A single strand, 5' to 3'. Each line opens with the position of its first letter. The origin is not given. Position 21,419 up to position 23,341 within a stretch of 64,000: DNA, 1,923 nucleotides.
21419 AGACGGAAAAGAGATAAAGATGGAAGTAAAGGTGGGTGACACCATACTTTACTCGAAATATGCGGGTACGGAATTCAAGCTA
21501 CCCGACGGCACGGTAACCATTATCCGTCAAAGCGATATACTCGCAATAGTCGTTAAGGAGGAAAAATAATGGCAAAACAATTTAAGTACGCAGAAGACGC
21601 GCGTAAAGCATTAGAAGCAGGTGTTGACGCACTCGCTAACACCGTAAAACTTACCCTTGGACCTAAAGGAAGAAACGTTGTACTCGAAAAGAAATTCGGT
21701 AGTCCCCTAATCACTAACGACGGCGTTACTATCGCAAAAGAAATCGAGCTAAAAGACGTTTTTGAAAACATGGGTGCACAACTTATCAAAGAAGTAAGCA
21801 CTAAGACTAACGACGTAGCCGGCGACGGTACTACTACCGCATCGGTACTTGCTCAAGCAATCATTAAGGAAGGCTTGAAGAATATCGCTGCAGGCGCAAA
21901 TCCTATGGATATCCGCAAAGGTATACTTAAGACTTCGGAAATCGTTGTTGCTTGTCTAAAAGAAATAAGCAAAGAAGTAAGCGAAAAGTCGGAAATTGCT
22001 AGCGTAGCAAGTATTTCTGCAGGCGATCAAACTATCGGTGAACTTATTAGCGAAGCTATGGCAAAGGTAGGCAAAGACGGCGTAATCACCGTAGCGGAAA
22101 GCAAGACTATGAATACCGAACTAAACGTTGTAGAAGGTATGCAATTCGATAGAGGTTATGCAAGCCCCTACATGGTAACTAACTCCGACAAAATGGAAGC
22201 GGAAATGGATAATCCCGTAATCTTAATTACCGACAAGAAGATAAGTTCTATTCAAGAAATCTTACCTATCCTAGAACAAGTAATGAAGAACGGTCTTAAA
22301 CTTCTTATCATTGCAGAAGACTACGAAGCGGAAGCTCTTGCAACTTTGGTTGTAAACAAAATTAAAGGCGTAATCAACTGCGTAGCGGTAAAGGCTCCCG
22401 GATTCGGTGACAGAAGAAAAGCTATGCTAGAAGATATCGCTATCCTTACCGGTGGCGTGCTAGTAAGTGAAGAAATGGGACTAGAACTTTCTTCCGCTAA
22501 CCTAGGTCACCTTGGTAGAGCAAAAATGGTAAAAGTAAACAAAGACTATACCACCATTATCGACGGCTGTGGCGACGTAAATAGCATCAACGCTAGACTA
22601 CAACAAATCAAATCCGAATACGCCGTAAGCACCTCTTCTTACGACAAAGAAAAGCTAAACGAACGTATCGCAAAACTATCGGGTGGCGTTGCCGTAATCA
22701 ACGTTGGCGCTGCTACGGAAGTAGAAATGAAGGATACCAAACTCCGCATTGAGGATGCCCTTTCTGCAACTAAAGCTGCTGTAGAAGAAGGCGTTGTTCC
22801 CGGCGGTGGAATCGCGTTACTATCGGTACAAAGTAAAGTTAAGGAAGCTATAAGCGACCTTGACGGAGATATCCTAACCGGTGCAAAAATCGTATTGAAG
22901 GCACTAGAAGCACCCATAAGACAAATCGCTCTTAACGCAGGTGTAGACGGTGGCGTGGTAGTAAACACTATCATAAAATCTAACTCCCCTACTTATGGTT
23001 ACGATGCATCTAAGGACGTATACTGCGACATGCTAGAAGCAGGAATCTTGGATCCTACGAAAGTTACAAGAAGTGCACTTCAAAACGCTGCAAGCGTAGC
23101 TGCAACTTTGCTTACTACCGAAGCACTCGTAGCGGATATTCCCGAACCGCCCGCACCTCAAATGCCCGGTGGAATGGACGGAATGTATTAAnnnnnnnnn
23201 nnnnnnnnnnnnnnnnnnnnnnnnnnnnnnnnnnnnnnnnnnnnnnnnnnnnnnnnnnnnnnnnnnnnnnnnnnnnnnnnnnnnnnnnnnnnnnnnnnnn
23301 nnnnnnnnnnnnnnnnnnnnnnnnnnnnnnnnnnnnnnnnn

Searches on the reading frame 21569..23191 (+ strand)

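Call 22: search_protein_families(library=pfam, proteins=[window:21569-23191:+], max_evalue=0.00001)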
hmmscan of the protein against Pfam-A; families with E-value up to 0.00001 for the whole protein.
window:21569-23191:+ (540 aa): 1 family
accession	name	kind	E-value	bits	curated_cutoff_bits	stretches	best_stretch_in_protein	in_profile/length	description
PF00118.29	Cpn60_TCP1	-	5.3e-78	263.3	34.3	1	22-523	1-488/490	TCP-1/cpn60 chaperonin family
